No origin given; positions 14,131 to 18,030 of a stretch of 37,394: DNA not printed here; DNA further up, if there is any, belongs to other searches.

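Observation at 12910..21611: Bacterial-type AddB-AddA helicase-nuclease operon inside an archaeal gene neighbourhood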

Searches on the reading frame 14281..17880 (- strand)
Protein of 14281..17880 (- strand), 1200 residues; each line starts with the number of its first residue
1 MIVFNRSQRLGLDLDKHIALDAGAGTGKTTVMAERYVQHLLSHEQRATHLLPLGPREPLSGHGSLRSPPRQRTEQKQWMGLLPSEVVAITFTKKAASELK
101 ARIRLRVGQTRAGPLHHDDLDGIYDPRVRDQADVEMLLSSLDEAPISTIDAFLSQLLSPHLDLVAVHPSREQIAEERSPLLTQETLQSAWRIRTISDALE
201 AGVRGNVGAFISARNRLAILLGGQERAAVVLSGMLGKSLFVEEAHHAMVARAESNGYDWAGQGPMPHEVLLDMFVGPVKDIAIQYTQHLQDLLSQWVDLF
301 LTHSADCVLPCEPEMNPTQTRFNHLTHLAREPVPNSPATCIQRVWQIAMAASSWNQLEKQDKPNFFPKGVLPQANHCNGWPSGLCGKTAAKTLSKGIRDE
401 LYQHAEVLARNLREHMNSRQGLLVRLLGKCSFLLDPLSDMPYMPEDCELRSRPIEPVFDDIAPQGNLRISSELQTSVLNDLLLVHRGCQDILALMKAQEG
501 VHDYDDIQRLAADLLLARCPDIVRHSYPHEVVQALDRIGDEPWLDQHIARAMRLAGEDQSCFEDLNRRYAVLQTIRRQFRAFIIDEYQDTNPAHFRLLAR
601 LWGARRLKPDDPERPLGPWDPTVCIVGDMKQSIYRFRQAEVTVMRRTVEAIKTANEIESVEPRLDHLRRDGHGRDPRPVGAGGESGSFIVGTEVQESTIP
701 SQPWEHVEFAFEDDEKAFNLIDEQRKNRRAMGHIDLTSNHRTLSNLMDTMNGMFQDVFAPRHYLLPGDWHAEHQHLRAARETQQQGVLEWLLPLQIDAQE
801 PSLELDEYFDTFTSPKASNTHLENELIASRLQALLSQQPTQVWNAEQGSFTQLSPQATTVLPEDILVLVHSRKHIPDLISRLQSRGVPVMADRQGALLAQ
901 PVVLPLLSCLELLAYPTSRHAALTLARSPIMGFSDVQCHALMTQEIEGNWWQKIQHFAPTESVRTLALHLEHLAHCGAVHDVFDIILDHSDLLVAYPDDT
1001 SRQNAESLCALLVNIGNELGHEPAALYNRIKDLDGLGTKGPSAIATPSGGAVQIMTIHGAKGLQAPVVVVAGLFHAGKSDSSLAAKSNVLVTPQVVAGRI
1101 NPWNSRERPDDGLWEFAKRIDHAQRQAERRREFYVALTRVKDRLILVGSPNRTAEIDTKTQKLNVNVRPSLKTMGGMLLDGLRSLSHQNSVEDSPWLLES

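Call 60: predict_structure(alignment_id=A5)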
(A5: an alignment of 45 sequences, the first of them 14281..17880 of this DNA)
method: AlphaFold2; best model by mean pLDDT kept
length: 1200 residues; sequences in the alignment: 45
mean_pLDDT: 81.5   pTM: 0.74
mean pLDDT of the five models: 81.5, 81.0, 77.7, 75.2, 69.9
residues with pLDDT >= 90: 292; 70-90: 735; 50-70: 127; < 50: 46
segments of 3 or more residues with pLDDT < 50: 61-65, 588-590, 631-639, 682-698, 1046-1048, 1081-1086
pLDDT, mean of each block of 10 residues (from residue 1): 72 87 68 90 87 70 52 81 91 82 88 72 76 86 85 83 61 77 90 89 86 93 87 82 81 85 89 89 95 95 86 69 94 93 95 86 88 82 83 85 94 93 93 89 87 87 87 94 92 84 78 83 83 73 74 87 90 87 71 70 76 69 76 44 66 85 87 81 42 44 82 64 85 80 88 85 70 71 86 82 71 82 91 88 87 79 88 77 78 66 91 92 92 89 84 91 92 87 91 79 84 83 89 77 58 77 83 75 57 82 84 88 76 82 91 86 82 86 87 71
secondary structure, 60 per line:
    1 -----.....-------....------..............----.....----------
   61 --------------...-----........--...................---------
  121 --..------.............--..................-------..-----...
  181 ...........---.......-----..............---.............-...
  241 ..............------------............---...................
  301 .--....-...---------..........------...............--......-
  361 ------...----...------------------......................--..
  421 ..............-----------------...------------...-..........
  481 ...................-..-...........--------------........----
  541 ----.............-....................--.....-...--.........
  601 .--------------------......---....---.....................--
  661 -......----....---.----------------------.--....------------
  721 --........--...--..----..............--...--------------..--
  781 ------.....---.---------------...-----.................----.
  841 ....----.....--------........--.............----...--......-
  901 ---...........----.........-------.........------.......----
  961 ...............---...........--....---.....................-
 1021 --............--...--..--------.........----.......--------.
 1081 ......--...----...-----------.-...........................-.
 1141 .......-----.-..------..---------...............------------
elements in order (helices of 4 or more, strands of 3 or more residues): H6-10 E18-21 H28-41 H46-50 E86-90 H93-109 H131-143 E146-148 H149-163 H178-191 H195-201 H207-220 H224-236 H238-254 H267-278 H282-301 H304-307 H321-330 H337-351 H354-359 H395-416 H419-434 E452-454 E467-469 H471-499 H504-514 H529-536 H545-557 H559-578 E581-585 H592-601 E622-627 H631-634 H638-658 H662-667 E672-675 E705-708 H723-730 E733-735 H744-757 E787-791 H819-835 E840-844 E849-853 E865-869 H872-884 E889-891 E894-896 H904-914 H919-927 H935-943 H950-956 H961-975 H979-989 H992-995 H999-1019 H1023-1034 E1052-1056 H1057-1060 E1065-1071 H1080-1086 E1089-1091 E1096-1098 H1112-1138 E1140-1147 H1174-1188

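Call 63: fold_search(model_id=the predicted structure, library=pdb)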
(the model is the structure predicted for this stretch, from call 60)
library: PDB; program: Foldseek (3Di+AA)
matches with E <= 10: 207; with E <= 0.001: 62
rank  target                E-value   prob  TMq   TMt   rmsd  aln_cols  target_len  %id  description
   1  4cej_A                3.2e-29  1.00  0.53  0.54  10.0      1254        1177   16  Crystal structure of AddAB-DNA-ADPNP complex at 3 Angstrom resolution (released 2014-03-12)
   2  4cei_A                3.4e-28  1.00  0.52  0.54  10.2      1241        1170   16  Crystal structure of ADPNP-bound AddAB with a forked DNA substrate (released 2014-03-12)
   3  4ceh_A                2.0e-27  1.00  0.52  0.54  10.3      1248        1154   16  Crystal structure of AddAB with a forked DNA substrate (released 2014-03-12)
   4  3u44_A                3.6e-23  1.00  0.46  0.49  10.7      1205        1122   16  Crystal structure of AddAB-DNA complex (released 2012-03-21)
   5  8b1r_B                7.1e-22  1.00  0.44  0.45  12.3      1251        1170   15  RecBCD in complex with the phage protein gp5.9 (released 2022-12-28)
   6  8b1t_B                2.7e-21  1.00  0.44  0.46  11.5      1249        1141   14  RecBCD-DNA in complex with the phage protein Abc2 (released 2022-12-28)
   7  3k70_B                1.3e-20  1.00  0.40  0.41  16.4      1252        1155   15  Crystal structure of the complete initiation complex of RecBCD (released 2009-11-10)
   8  5mbv_B                5.8e-20  1.00  0.44  0.46  12.2      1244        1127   14  Cryo-EM structure of Lambda Phage protein GamS bound to RecBCD. (released 2017-01-11)
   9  1w36_B                5.4e-19  1.00  0.42  0.43  12.7      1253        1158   15  RecBCD:DNA complex (released 2004-11-04)
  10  7mr3_B                6.8e-19  1.00  0.42  0.44  13.4      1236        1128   16  Cryo-EM structure of RecBCD-DNA complex with docked RecBNuc and stabilized RecD (released 2021-07-28)
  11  7mr2_B                8.8e-19  1.00  0.42  0.57  12.4      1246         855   15  Cryo-EM structure of RecBCD with undocked RecBNuc and flexible RecD (released 2021-07-28)
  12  5ld2_B                1.1e-18  1.00  0.42  0.44  12.9      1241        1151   14  Cryo-EM structure of RecBCD+DNA complex revealing activated nuclease domain (released 2016-10-05)
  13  7mr4_B                1.6e-18  1.00  0.42  0.56  12.7      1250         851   15  Cryo-EM structure of RecBCD-DNA complex with undocked RecBNuc and flexible RecD (released 2021-07-28)
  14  6sjb_B                1.8e-18  1.00  0.41  0.43  13.0      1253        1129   15  Cryo-EM structure of the RecBCD Chi recognised complex (released 2020-01-01)
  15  7mr0_B                2.4e-17  1.00  0.42  0.44  13.3      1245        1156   15  Cryo-EM structure of RecBCD with docked RecBNuc and flexible RecD (released 2021-07-28)
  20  4c2t_A                9.9e-14  1.00  0.31  0.53  15.9      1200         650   13  Crystal structure of full length Deinococcus radiodurans UvrD in complex with DNA (released 2013-10-30)
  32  2is4_A                5.4e-13  1.00  0.30  0.51  17.8      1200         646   13  Crystal structure of UvrD-DNA-ADPNP ternary complex (released 2007-01-09)
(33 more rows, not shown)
